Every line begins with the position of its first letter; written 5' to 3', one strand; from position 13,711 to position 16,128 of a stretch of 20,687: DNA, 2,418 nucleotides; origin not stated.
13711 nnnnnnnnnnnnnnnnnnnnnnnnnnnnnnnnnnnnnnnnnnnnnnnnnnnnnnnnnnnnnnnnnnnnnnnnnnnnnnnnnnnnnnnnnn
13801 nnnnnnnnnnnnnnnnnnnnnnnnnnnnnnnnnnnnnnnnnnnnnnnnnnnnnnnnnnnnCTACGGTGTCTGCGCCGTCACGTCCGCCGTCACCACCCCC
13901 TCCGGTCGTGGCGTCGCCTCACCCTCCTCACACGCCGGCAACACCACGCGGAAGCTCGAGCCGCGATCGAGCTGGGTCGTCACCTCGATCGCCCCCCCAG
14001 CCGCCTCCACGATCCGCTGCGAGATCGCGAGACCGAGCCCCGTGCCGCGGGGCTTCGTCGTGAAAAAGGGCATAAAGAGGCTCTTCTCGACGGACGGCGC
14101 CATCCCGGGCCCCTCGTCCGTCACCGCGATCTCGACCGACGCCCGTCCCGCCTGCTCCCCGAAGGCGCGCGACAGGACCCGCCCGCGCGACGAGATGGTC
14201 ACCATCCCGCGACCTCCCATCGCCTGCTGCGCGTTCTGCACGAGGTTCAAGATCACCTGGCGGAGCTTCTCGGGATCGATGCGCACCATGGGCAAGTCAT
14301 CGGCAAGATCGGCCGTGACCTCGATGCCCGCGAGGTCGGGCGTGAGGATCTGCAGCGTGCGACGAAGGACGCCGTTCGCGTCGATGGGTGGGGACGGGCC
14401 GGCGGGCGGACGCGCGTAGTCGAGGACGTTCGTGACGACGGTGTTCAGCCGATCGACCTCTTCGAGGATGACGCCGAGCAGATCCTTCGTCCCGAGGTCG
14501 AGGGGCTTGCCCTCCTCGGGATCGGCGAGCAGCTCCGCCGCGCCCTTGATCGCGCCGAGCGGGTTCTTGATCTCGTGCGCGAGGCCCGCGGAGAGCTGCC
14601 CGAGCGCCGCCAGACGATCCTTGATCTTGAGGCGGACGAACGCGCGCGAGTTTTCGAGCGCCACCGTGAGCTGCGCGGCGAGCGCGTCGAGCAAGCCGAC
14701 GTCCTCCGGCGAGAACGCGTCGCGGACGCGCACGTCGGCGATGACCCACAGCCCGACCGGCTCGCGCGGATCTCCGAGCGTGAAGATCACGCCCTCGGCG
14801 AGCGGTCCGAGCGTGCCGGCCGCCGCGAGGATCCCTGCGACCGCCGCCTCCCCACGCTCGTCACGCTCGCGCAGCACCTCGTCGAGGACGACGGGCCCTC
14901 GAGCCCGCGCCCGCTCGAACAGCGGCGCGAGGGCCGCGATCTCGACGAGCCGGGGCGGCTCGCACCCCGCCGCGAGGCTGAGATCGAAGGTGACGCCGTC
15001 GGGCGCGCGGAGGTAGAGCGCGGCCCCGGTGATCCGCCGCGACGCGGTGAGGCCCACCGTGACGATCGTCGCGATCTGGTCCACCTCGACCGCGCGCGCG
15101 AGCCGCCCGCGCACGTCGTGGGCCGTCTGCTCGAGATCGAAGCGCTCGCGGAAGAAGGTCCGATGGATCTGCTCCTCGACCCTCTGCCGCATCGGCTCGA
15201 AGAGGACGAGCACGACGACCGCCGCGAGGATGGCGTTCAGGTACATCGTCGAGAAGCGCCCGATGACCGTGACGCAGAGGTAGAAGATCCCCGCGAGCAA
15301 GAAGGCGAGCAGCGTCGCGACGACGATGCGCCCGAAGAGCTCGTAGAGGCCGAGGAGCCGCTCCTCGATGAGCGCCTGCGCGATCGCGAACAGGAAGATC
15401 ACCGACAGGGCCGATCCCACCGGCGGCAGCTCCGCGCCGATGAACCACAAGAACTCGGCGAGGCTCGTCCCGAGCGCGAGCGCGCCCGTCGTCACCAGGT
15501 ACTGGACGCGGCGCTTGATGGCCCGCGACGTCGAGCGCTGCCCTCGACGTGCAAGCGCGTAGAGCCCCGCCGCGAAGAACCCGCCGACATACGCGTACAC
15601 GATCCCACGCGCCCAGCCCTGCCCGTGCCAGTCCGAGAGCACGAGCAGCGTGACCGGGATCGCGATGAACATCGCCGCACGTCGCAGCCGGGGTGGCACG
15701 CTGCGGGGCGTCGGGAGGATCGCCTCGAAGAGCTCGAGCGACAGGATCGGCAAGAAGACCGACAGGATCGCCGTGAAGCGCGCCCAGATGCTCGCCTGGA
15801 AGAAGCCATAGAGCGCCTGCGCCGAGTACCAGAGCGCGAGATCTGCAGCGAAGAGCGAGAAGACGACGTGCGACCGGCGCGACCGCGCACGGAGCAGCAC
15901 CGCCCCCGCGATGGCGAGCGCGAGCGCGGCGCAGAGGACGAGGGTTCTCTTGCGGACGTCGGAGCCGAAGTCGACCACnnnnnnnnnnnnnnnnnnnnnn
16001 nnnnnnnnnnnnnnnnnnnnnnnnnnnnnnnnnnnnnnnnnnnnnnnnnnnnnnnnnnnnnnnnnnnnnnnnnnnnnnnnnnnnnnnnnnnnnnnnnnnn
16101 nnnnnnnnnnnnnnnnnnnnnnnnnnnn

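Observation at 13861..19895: Minus-strand regulatory module: receiver-less TPR sigma-54 activator, coupled lipoprotein, GAF sensor kinase, convergent on the flotillin cluster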

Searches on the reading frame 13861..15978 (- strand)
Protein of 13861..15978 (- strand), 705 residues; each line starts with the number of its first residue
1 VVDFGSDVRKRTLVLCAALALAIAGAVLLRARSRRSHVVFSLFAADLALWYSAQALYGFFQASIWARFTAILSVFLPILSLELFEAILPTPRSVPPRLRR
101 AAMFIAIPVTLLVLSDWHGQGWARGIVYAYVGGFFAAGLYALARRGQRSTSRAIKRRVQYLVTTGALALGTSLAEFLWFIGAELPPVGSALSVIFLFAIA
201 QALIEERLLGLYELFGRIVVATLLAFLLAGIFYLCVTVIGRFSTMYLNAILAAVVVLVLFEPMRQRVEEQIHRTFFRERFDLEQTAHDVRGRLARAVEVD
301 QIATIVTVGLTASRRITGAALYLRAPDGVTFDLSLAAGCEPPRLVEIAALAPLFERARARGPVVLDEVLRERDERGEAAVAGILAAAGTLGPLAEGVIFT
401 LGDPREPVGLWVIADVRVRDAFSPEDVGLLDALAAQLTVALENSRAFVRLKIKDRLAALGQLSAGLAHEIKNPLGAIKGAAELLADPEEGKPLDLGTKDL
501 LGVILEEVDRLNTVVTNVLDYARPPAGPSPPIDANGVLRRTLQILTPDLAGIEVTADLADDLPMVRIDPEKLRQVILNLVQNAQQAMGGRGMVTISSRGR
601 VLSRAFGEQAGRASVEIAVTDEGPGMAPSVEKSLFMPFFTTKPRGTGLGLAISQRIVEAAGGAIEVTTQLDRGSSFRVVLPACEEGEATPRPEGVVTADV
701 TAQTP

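Call 8: search_protein_families(library=pfam, proteins=[window:13861-15978:-], max_evalue=0.01)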
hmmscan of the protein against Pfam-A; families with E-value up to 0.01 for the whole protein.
window:13861-15978:- (705 aa): 3 families
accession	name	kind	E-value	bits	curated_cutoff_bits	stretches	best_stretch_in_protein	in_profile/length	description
PF02518.31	HATPase_c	-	8e-22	78.2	26.4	1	568-682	2-109/111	Histidine kinase-, DNA gyrase B-, and HSP90-like ATPase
PF00512.31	HisKA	-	3.5e-16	59.4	26.9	1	459-526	2-65/66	His Kinase A (phospho-acceptor) domain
PF13492.12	GAF_3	-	0.0057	17.5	27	0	317-443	20-129/129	GAF domain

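Call 9: search_protein_families(library=ncbifam, proteins=[window:13861-15978:-], max_evalue=0.01)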
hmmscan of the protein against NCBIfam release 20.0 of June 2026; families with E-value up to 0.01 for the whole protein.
window:13861-15978:- (705 aa): 73 families (the best 25 are shown)
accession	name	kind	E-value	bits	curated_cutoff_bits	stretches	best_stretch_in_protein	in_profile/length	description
NF008468.0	PRK11360.1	equivalog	2.8e-63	214.3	646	1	443-687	380-613/616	two-component system sensor histidine kinase AtoS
NF007688.0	PRK10364.1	equivalog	6e-54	183.5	479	1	450-682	231-451/460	two-component system sensor histidine kinase ZraS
NF010411.0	PRK13837.1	equivalog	2.8e-49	167.9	647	1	448-691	439-684/828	two-component system VirA-like sensor kinase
TIGR02916.1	PEP_his_kin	equivalog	1.5e-36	126.2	300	1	241-681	258-679/679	XrtA/PEP-CTERM system histidine kinase PrsK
NF008293.1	PRK11073.1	equivalog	9.2e-34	117.2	240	1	458-681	129-346/349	nitrogen regulation protein NR(II)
NF052574.1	HisKinEspCMyxo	equivalog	2.2e-33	115.5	1200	1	449-692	407-647/785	serine histidine kinase EspC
NF038348.1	T2SS_HK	subfamily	1.1e-32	113.3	450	2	505-681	405-572/574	histidine kinase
NF046020.1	HisKinCckABruc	equivalog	3.4e-31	107.9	1000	1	450-689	471-714/868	cell cycle histidine kinase CckA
TIGR02956.1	TMAO_torS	equivalog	4.9e-31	107.7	676.5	1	463-689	468-688/967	TMAO reductase system sensor histidine kinase/response regulator TorS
NF010076.0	PRK13557.1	subfamily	1.2e-30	106.4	631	1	446-690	150-402/540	histidine kinase famiy protein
NF046026.1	HisKinCckACaul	equivalog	4.4e-30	104.4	1000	1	450-691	293-541/678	cell cycle histidine kinase CckA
NF046044.1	PnpS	equivalog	1.1e-28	100.3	400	1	466-681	177-390/390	two-component system histidine kinase PnpS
NF053867.1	SprKinKinDBac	equivalog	1.3e-28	99.8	775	1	455-684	282-499/500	sporulation kinase KinD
NF047466.1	hybrid_RR_LvrB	exception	2.8e-27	95.9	500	1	450-682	143-376/377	hybrid histidine kinase/response regulator LvrB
NF052573.1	HisKinEspAMyxo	equivalog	4e-27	94.6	1400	1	447-699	372-630/755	serine histidine kinase EspA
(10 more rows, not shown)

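Call 62: find_homologous_proteins(query=window:13861-15978:-, max_evalue=1e-60)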
Query window:13861-15978:- (705 aa): 673 proteins with E <= 1e-60 among 8000 candidates; the best 120 are listed.
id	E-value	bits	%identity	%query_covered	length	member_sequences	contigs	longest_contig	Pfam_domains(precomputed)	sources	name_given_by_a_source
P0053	0.0e+0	1507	100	100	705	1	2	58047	PF02518.32,PF00512.32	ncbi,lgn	-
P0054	3.8e-247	840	59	99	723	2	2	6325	PF13185.13,PF01590.33,PF02518.32,PF13492.13,PF00512.32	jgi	jgi:two-component system, NtrC family, sensor histidine kinase HydH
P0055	1.4e-243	829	60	99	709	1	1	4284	PF13185.13,PF02518.32,PF13492.13,PF00512.32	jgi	jgi:signal transduction histidine kinase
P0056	3.8e-243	827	60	99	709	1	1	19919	PF13185.13,PF02518.32,PF13492.13,PF00512.32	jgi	jgi:signal transduction histidine kinase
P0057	5.8e-243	827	60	99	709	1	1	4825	PF13185.13,PF02518.32,PF13492.13,PF00512.32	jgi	jgi:signal transduction histidine kinase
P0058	1.5e-242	825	60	97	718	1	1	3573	PF13185.13,PF01590.33,PF02518.32,PF13492.13,PF00512.32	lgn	-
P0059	1.1e-241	822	59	98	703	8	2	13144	PF13185.13,PF01590.33,PF02518.32,PF00512.32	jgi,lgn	jgi:signal transduction histidine kinase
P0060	2.3e-240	818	58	98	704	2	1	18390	PF02518.32,PF13492.13,PF00512.32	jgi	jgi:signal transduction histidine kinase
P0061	2.5e-240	818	59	97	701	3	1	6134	PF13185.13,PF01590.33,PF02518.32,PF00512.32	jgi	-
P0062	3.3e-240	817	56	98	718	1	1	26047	PF13185.13,PF01590.33,PF02518.32,PF13492.13,PF00512.32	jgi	jgi:two-component system, NtrC family, sensor histidine kinase HydH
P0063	1.4e-239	815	58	98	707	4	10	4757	PF13185.13,PF01590.33,PF02518.32,PF00512.32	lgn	-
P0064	3.3e-235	801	60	98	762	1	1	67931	PF13185.13,PF01590.33,PF02518.32,PF13492.13,PF00512.32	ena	-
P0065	1.9e-233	795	56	100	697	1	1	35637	PF02518.32,PF00512.32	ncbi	-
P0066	3.0e-233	794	58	98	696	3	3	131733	PF02518.32,PF00512.32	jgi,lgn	jgi:signal transduction histidine kinase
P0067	1.3e-228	779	57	98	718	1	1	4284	PF02518.32,PF13492.13,PF00512.32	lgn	-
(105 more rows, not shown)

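Call 63: find_encoding_contigs(protein=P0053, flank=10000, max_places=3)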
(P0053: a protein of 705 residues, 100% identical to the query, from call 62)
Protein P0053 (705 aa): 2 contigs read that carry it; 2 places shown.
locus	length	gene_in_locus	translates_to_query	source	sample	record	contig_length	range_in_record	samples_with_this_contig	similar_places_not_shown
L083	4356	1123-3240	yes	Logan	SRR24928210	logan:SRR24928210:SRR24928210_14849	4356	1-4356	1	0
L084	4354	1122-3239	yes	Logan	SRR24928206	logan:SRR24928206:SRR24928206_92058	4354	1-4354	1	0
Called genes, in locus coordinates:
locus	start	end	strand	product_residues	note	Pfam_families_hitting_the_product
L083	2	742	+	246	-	?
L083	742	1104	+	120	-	-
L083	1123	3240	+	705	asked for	PF00512:HisKA, PF02518:HATPase_c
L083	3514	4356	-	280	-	?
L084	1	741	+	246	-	?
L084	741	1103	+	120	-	-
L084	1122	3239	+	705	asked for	PF00512:HisKA, PF02518:HATPase_c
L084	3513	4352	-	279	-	?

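Call 82: search_protein_families(library=padloc, proteins=[window:13861-15978:-], max_evalue=0.001)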
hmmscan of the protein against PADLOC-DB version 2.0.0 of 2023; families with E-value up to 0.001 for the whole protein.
window:13861-15978:- (705 aa): 0 families

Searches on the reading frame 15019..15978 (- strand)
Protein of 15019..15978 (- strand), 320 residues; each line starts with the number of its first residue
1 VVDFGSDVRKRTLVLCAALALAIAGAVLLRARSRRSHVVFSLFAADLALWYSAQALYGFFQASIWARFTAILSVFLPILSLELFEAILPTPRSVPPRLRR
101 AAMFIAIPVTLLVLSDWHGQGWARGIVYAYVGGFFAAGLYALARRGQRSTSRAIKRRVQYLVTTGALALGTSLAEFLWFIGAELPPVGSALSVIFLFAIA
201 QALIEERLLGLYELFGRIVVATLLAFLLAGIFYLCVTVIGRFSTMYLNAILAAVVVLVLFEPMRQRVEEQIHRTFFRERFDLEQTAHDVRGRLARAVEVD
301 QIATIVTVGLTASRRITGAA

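Call 48: find_homologous_proteins(query=window:15019-15978:-, max_evalue=0.001)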
Query window:15019-15978:- (320 aa): 6 proteins with E <= 0.001 among 8000 candidates.
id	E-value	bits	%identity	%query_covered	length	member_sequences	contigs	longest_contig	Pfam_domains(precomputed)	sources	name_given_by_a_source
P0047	7.4e-117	409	63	100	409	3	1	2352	-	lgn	-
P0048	2.9e-92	328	56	91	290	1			-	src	-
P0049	1.0e-91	326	56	93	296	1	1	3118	-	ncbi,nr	ncbi:MAG TPA: two-component system sensor protein, partial [Polyangiaceae bacterium]|nr:two-componen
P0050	1.8e-84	302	52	91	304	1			-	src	-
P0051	5.9e-77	278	46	98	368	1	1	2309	-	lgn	-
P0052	8.6e-73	264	66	63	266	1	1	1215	-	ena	-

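Call 72: predict_structure(alignment_id=A4)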
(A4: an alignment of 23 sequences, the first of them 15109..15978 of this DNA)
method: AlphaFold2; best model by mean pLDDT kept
length: 290 residues; sequences in the alignment: 23
mean_pLDDT: 75.9   pTM: 0.70
mean pLDDT of the five models: 75.9, 75.0, 73.7, 68.3, 68.1
residues with pLDDT >= 90: 34; 70-90: 152; 50-70: 98; < 50: 6
segments of 3 or more residues with pLDDT < 50: 242-244
pLDDT, mean of each block of 10 residues (from residue 1): 59 85 87 84 91 85 83 90 87 79 91 83 86 90 87 83 83 69 66 83 69 66 66 61 51 56 62 59 61
secondary structure, 60 per line:
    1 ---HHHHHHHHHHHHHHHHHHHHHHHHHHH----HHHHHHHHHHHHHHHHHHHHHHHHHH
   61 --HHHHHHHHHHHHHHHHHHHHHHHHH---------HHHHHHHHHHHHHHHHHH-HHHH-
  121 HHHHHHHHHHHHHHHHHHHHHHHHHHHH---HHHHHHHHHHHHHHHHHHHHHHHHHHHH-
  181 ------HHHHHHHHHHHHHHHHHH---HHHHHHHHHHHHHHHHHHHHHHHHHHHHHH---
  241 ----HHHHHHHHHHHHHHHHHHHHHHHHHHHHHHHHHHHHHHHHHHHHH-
elements in order: H4-30 H35-60 H63-87 H97-114 H116-119 H121-148 H152-179 H187-204 H208-237 H245-289
